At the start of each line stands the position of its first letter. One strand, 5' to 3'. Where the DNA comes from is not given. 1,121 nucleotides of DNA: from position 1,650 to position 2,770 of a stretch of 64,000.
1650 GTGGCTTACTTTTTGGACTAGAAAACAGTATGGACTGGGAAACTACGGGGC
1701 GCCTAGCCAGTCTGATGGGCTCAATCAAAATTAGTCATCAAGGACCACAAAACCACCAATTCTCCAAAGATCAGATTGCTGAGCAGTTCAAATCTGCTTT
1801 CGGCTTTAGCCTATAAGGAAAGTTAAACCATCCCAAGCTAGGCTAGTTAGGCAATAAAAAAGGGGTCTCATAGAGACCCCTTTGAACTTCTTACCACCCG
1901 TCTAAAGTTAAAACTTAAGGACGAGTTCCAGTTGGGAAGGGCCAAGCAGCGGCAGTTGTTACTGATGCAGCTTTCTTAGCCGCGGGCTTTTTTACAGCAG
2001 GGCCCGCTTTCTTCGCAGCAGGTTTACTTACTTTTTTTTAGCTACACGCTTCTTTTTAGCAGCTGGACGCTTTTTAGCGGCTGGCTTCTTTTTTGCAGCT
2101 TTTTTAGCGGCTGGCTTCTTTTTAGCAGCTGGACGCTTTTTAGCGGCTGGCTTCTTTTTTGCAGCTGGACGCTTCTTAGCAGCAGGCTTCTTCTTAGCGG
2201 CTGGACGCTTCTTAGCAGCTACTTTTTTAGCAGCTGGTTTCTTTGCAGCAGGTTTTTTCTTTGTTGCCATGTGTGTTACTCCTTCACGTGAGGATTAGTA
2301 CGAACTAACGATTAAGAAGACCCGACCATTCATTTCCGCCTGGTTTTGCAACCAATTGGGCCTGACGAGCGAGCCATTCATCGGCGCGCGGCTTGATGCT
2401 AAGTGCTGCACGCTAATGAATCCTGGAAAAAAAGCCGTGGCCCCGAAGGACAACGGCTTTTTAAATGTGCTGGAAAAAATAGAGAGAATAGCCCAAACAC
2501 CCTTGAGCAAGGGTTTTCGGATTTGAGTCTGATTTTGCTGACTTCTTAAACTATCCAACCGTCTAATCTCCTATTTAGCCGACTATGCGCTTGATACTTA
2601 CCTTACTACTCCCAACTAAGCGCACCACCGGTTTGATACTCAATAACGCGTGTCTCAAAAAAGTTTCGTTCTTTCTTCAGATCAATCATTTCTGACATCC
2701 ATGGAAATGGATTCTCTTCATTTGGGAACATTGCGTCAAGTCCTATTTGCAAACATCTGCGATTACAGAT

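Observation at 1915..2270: Histone H1-like gene split at an A_AAA_AAG slippery heptamer: candidate programmed -1 frameshift giving short and long nucleoid proteins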

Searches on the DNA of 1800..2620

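Call 66: search_rna_families(source=window, start=1800, end=2620, threshold=evalue, max_evalue=1)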
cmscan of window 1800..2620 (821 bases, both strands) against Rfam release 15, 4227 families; matches with E-value up to 1: 5.
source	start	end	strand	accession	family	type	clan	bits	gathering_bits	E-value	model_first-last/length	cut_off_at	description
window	1801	1892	+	RF02029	sraA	Gene; sRNA;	-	23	56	0.55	1-95/95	no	sraA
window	2125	2191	-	RF01676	P31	Gene; sRNA;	-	18.9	40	0.69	1-82/82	no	Pseudomonas sRNA P31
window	2183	2258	+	RF02631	Hrs13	Gene; sRNA;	-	18.4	52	0.075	1-82/82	no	Hfq-regulated sRNA 13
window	2045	2157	+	RF02631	Hrs13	Gene; sRNA;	-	17.5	52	0.14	1-82/82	no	Hfq-regulated sRNA 13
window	1929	2085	+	RF00260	HepC_CRE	Cis-reg;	-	13.3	140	0.71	1-176/176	no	Hepatitis C virus (HCV) cis-acting replication element (CRE)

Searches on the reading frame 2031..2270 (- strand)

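Call 7: search_protein_families(library=pfam, proteins=[window:2031-2270:-], max_evalue=1)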
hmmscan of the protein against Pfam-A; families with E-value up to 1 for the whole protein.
seq(80 aa): 0 families

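Call 8: search_protein_families(library=ncbifam, proteins=[window:2031-2270:-], max_evalue=1)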
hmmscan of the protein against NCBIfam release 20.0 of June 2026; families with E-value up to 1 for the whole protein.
seq(80 aa): 1 family
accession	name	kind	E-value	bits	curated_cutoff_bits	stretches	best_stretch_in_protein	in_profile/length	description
NF038053.1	hist_H1_lk_Burk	equivalog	0.002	18.4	80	1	1-78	1-84/195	histone H1-like DNA-binding protein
